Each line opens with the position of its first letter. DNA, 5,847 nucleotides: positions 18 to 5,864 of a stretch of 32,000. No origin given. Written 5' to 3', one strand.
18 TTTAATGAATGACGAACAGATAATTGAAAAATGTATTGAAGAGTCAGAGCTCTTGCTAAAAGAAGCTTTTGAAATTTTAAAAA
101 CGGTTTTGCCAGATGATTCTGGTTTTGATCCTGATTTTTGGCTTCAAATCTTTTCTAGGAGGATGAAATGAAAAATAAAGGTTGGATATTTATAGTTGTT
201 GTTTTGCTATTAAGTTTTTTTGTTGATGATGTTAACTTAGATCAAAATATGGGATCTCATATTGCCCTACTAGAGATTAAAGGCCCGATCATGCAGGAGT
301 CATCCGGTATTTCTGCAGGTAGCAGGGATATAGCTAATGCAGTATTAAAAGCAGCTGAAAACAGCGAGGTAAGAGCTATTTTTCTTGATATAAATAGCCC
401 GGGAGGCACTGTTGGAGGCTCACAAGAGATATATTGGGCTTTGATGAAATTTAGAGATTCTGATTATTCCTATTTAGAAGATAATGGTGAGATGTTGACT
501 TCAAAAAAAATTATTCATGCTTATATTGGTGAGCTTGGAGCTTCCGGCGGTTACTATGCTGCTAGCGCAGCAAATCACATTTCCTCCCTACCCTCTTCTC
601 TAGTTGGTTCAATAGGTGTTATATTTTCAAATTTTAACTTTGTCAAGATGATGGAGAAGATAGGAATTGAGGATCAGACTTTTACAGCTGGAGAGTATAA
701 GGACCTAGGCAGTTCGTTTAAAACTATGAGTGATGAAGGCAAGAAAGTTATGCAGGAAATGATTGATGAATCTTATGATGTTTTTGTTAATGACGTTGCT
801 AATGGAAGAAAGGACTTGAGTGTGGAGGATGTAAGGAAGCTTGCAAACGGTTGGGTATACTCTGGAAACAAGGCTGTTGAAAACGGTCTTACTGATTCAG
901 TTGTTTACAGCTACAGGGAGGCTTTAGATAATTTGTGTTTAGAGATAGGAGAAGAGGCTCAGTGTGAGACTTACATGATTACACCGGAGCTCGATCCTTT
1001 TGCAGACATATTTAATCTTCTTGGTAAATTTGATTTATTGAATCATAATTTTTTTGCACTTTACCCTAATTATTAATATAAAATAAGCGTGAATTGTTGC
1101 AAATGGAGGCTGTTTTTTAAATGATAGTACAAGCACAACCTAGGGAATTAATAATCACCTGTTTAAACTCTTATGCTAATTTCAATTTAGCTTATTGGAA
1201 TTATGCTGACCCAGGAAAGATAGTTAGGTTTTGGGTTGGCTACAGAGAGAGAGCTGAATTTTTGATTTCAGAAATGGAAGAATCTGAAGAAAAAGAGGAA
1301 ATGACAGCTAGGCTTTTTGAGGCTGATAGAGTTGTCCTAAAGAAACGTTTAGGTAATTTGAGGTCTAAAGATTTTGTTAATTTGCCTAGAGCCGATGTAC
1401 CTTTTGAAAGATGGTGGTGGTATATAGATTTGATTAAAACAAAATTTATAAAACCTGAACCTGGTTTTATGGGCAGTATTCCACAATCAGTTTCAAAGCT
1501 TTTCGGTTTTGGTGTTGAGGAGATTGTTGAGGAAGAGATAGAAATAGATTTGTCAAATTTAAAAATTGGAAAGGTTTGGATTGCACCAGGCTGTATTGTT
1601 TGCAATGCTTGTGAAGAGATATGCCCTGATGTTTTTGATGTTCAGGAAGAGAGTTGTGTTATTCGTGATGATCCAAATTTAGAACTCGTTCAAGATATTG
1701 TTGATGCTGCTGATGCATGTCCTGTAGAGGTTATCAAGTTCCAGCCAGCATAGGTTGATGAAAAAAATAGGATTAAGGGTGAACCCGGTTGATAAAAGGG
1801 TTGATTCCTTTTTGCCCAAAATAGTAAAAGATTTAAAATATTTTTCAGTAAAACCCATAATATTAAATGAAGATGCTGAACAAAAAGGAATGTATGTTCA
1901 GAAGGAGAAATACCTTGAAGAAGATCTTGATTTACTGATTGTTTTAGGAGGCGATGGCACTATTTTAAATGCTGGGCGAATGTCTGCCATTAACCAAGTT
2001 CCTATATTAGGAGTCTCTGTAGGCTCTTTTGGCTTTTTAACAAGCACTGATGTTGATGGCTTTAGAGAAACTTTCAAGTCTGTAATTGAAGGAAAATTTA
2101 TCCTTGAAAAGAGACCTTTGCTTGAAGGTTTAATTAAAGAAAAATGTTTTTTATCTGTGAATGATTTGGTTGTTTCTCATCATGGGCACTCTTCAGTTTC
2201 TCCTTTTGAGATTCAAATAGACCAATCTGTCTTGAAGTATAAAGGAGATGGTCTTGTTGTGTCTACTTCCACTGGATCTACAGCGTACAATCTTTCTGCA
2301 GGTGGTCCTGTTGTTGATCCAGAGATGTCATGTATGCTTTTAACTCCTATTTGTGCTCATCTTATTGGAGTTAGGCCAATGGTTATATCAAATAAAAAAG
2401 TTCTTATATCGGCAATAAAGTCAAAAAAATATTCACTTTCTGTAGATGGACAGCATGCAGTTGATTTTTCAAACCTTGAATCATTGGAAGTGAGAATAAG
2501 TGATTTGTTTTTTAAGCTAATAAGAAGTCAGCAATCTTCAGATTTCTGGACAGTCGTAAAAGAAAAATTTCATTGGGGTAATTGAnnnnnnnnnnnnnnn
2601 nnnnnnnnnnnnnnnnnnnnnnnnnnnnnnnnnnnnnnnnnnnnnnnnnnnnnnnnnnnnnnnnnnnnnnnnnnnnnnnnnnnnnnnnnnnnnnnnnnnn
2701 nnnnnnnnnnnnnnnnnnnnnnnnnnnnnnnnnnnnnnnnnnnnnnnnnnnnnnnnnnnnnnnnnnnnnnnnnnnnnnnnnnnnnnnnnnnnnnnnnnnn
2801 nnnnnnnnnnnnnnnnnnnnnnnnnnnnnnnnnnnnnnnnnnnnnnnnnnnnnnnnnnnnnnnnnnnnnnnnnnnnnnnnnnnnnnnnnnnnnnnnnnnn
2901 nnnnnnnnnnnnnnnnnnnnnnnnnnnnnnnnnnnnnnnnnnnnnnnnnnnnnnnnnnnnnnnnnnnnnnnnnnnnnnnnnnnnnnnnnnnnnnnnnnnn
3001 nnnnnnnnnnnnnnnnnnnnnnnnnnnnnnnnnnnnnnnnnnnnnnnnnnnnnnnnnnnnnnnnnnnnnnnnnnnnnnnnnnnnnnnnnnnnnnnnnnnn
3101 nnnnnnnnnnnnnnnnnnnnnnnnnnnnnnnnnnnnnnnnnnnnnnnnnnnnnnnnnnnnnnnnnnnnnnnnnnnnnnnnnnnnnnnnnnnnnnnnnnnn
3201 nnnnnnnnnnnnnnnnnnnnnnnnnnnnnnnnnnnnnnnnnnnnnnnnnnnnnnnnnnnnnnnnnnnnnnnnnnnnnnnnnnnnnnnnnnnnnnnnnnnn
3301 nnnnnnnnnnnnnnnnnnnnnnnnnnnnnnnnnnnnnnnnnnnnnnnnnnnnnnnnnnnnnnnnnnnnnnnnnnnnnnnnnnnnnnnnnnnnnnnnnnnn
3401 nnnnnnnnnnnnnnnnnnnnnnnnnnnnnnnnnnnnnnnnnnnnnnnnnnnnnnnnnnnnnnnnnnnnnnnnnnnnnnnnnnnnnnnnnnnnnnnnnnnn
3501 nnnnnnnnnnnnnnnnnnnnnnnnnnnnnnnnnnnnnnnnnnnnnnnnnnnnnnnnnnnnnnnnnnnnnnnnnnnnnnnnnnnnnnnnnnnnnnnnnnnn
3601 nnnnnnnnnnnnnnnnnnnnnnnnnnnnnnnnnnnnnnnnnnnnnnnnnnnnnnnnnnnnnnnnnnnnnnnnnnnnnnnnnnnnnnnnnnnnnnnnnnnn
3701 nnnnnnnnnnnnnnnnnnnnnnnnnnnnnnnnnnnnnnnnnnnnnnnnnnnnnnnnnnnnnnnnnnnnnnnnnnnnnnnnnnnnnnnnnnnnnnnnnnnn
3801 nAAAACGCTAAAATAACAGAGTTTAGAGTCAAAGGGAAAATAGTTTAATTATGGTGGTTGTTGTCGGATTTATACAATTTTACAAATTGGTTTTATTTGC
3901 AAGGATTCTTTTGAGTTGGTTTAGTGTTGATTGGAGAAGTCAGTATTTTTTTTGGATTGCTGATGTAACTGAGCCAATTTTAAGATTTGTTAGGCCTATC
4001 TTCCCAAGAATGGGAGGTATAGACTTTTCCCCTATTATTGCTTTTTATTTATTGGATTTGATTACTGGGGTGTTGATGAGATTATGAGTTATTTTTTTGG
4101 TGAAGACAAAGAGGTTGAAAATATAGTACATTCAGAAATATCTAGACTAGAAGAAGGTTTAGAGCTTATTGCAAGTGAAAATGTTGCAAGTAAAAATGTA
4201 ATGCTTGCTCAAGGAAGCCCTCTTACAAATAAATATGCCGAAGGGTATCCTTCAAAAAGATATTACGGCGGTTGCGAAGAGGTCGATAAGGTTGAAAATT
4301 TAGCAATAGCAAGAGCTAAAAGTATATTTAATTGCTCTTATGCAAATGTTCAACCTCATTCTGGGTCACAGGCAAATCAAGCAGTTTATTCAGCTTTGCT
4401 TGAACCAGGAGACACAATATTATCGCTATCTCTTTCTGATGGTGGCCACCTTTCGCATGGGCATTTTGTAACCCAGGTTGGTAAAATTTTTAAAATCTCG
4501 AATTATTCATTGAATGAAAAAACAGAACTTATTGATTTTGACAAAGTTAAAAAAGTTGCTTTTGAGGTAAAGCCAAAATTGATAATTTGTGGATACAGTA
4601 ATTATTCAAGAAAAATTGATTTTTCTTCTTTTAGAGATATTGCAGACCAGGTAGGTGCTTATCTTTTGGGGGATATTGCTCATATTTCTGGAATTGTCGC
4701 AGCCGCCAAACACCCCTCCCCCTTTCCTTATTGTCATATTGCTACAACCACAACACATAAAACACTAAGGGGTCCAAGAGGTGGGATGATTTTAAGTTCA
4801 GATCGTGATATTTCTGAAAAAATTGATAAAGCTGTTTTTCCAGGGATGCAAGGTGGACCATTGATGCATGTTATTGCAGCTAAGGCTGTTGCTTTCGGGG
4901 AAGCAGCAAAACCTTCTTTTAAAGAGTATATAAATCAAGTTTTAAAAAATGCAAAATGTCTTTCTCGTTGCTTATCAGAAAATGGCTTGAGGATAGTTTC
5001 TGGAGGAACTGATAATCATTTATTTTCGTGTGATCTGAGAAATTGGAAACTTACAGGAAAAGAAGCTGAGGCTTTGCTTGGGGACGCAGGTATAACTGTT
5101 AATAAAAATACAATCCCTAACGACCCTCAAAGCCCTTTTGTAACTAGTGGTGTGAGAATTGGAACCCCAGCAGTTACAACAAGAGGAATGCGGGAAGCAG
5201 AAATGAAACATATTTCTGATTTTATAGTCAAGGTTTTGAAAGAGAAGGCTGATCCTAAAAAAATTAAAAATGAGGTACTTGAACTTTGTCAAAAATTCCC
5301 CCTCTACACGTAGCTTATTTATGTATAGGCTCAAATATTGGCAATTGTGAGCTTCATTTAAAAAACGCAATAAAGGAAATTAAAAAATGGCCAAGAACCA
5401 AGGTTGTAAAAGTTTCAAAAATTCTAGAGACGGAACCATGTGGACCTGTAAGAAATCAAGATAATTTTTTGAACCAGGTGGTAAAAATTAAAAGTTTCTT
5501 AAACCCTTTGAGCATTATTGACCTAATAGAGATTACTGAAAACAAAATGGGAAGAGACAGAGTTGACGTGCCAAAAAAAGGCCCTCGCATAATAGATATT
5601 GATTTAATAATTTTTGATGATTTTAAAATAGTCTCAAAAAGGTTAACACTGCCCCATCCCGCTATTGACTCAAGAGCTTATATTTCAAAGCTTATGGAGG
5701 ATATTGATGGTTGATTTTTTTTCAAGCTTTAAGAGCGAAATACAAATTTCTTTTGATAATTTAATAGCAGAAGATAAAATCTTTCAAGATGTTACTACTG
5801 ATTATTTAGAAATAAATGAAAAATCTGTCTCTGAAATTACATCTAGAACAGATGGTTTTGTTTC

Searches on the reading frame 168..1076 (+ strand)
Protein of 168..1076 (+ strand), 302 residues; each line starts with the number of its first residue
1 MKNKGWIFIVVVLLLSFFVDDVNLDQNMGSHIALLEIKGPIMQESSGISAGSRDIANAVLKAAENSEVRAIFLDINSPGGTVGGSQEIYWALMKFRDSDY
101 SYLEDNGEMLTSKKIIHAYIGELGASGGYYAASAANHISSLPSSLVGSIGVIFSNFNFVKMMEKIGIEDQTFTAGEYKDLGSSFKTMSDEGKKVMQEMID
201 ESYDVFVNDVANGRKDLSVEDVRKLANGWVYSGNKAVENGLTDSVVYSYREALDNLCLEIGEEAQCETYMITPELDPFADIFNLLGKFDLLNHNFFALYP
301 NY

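Call 8: search_protein_families(library=pfam, proteins=[window:168-1076:+], max_evalue=0.001)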
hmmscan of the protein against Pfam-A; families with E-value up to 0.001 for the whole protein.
window:168-1076:+ (302 aa): 2 families
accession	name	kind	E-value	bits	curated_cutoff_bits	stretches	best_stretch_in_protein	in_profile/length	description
PF01343.23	Peptidase_S49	-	3.3e-43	147.8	24.9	1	111-248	4-140/154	Peptidase family S49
PF25145.1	NfeD1b_N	-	1.5e-05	25.1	40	0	57-154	20-100/189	NfeD1b, N-terminal domain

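Call 92: find_encoding_contigs(protein=window:168-1076:+, flank=10000, max_places=1)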
Protein window:168-1076:+ (302 aa): 7 contigs read that carry it; 1 place shown.
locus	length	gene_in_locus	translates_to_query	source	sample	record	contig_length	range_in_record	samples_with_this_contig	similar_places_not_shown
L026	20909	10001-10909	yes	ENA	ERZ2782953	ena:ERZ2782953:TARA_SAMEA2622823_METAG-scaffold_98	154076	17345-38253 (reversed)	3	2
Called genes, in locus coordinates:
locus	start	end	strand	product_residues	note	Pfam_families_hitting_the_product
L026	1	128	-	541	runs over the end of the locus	-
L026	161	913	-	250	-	PF00005:ABC_tran, PF13304:AAA_21 (faint)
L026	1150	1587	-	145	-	PF05866:RusA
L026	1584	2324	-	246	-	PF20772:TACO1_YebC_N, PF01709:Transcrip_reg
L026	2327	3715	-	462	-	PF02470:MlaD, PF06103:DUF948 (faint)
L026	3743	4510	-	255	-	PF00005:ABC_tran, PF13304:AAA_21 (weak)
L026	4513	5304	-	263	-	PF02405:MlaE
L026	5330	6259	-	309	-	PF02636:Methyltransf_28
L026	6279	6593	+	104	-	-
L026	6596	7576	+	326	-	PF01409:tRNA-synt_2d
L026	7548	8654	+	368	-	PF08245:Mur_ligase_M (weak), PF27239:FOL3_C (faint)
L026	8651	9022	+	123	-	-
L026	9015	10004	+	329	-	PF00348:polyprenyl_synt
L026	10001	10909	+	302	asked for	PF25145:NfeD1b_N (faint), PF01343:Peptidase_S49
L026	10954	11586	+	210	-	PF13370:Fer4_13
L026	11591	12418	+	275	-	PF01513:NAD_kinase, PF20143:NAD_kinase_C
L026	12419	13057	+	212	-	-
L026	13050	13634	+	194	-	-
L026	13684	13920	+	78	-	PF02325:CCB3_YggT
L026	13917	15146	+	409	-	PF00464:SHMT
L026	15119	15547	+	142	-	PF01288:HPPK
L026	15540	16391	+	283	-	PF02749:QRPTase_N, PF01729:QRPTase_C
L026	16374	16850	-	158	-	PF04306:DUF456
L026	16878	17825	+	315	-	PF02445:NadA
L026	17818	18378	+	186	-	PF00588:SpoU_methylase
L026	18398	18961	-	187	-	PF23457:LysM2_NFP (faint), PF23472:LysM2_CERK1_LYK3_4_5 (faint), PF01476:LysM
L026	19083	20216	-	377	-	PF02073:Peptidase_M29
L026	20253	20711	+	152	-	-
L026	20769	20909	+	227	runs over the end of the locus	PF00702:Hydrolase, PF13419:HAD_2, PF13242:Hydrolase_like (weak)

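Call 93: search_protein_families(library=ncbifam, proteins=[L026:6596-7576:+, L026:2327-3715:-, L026:4513-5304:-], max_evalue=0.00001)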
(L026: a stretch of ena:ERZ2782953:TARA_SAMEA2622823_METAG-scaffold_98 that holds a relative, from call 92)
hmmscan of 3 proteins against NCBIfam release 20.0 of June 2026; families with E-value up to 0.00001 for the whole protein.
L026:6596-7576:+ (326 aa): 6 families
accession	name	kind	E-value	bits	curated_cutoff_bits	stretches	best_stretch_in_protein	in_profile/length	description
TIGR00468.1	pheS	equivalog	1.6e-95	320.1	237.45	1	37-326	4-322/324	phenylalanine--tRNA ligase subunit alpha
NF003210.0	PRK04172.1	equivalog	1.4e-61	208.9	350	2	160-317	331-482/496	phenylalanine--tRNA ligase subunit alpha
NF051887.1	PheS_related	equivalog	8.1e-53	179.7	300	1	100-326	9-239/349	PheS-related mystery ligase SrmL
TIGR00469.1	pheS_mito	equivalog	9.1e-40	136.6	258.35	2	234-326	255-343/451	phenylalanine--tRNA ligase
TIGR00470.1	sepS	equivalog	1.2e-14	53.7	380.65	1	158-315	180-340/533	O-phosphoserine--tRNA ligase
TIGR00471.1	pheT_arch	equivalog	1.8e-08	33.4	282.65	1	15-281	281-532/551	phenylalanine--tRNA ligase subunit beta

L026:2327-3715:- (462 aa): 2 families
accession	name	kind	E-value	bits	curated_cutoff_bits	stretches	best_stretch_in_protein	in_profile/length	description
TIGR00996.1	Mtu_fam_mce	paralog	2.7e-22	79.3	140.5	2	16-122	4-115/291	MCE family protein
TIGR04430.1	OM_asym_MlaD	equivalog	5.7e-16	58.6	135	1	8-112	7-112/146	outer membrane lipid asymmetry maintenance protein MlaD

L026:4513-5304:- (263 aa): 2 families
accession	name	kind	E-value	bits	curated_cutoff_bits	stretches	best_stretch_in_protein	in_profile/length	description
TIGR00056.1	TIGR00056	subfamily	1.1e-43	149.7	212.2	1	9-263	11-257/260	MlaE family lipid ABC transporter permease subunit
NF033619.1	perm_MlaE_1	exception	2.2e-30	106.1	315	1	55-263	44-252/253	lipid asymmetry maintenance ABC transporter permease subunit MlaE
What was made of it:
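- Mla-like genes nearby hint at a diderm (calls 92, 93).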

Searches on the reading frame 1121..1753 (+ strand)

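Call 8: search_protein_families(library=pfam, proteins=[window:1121-1753:+], max_evalue=0.001)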
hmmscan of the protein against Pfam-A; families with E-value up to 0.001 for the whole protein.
window:1121-1753:+ (210 aa): 1 family
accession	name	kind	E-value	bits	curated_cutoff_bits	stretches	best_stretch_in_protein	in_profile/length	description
PF13370.11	Fer4_13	-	1.6e-09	38.8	24.5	1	158-206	6-57/58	4Fe-4S single cluster domain of Ferredoxin I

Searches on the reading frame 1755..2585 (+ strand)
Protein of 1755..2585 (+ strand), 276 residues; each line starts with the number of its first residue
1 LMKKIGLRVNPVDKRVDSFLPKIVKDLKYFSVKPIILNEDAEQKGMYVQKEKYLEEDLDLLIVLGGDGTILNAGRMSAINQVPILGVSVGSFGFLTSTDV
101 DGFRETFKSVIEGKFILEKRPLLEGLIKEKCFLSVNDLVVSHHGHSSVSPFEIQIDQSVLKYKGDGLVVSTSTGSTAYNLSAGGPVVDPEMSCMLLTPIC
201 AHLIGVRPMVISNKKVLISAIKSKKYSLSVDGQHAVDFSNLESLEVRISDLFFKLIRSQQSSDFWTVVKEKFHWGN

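Call 8: search_protein_families(library=pfam, proteins=[window:1755-2585:+], max_evalue=0.001)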
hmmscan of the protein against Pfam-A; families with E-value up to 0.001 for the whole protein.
window:1755-2585:+ (276 aa): 2 families
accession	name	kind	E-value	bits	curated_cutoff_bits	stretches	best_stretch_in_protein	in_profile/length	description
PF20143.4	NAD_kinase_C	-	2.6e-25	89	23.7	1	136-257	2-125/126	ATP-NAD kinase C-terminal domain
PF01513.26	NAD_kinase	-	3.6e-15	56.9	25.5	1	47-115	62-130/130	ATP-NAD kinase N-terminal domain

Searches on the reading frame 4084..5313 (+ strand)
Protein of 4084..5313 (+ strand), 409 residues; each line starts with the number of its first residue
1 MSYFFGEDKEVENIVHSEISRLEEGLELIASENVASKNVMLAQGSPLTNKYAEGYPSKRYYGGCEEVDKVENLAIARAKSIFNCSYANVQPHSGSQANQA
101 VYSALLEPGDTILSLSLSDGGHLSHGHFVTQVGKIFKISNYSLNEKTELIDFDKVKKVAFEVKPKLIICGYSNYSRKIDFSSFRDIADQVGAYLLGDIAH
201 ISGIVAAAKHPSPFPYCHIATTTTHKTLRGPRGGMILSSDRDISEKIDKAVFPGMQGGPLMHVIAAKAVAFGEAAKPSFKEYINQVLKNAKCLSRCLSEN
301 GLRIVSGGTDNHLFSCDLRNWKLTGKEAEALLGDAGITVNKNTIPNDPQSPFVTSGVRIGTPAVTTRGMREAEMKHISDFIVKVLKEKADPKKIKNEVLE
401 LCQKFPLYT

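Call 8: search_protein_families(library=pfam, proteins=[window:4084-5313:+], max_evalue=0.001)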
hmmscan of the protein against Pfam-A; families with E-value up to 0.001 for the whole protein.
window:4084-5313:+ (409 aa): 1 family
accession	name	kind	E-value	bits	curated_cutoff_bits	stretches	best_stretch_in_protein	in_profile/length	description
PF00464.25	SHMT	-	1.3e-163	544.7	27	1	7-381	4-399/399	Serine hydroxymethyltransferase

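Call 42: find_homologous_proteins(query=window:4084-5310:+, max_evalue=1e-50)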
Query window:4084-5310:+ (409 aa): 8000 proteins with E <= 1e-50 among 8000 candidates; the best 120 are listed.
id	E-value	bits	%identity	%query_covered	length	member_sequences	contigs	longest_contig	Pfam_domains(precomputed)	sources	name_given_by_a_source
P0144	2.1e-269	911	99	100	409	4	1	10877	PF00464.26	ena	-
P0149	1.7e-252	855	92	100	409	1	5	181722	PF00464.26,PF01041.24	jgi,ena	-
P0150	2.6e-252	855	92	100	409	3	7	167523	PF00464.26,PF01041.24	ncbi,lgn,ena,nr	ncbi:serine hydroxymethyltransferase [bacterium]|nr:serine hydroxymethyltransferase [bacterium]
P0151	3.9e-251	851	91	100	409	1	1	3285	PF00464.26,PF01041.24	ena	-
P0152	5.9e-226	768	82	100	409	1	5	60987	PF00464.26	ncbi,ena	-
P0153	8.6e-225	764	82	100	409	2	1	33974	PF00464.26,PF01212.28,PF01041.24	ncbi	-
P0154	6.1e-222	755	80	100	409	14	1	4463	PF00464.26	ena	-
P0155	5.3e-187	640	69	100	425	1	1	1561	PF00464.26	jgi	-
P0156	1.2e-167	576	62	100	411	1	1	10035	PF00464.26,PF00155.28,PF01041.24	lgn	-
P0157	2.1e-161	555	62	98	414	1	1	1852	PF00464.26,PF00155.28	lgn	-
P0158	2.4e-161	555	63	98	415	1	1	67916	PF00464.26,PF00155.28,PF01041.24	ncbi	-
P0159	8.8e-161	553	62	98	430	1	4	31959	PF00464.26,PF00155.28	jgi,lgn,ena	jgi:serine hydroxymethyltransferase (EC 2.1.2.1)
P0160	8.8e-161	553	62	98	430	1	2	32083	PF00464.26,PF00155.28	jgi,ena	-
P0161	1.7e-160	552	62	98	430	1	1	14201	PF00464.26,PF00155.28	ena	-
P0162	2.3e-160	552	62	98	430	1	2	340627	PF00464.26,PF00155.28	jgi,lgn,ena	-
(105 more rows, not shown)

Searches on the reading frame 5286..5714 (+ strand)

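Call 89: search_protein_families(library=ncbifam, proteins=[window:5286-5714:+], max_evalue=0.0001)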
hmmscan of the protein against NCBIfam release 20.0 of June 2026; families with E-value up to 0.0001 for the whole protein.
window:5286-5714:+ (142 aa): 3 families
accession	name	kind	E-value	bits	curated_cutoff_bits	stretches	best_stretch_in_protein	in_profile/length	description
TIGR01498.1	folK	equivalog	9.2e-27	93.7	54.1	1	10-138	1-124/128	2-amino-4-hydroxy-6-hydroxymethyldihydropteridine diphosphokinase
NF010692.0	PRK14092.1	equivalog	6.8e-20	71.4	234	1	8-137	8-133/163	2-amino-4-hydroxy-6-hydroxymethyldihydropteridine diphosphokinase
NF007595.0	PRK10239.1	equivalog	7.4e-19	68.1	252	1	8-133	2-125/159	2-amino-4-hydroxy-6-hydroxymethyldihydropteridine diphosphokinase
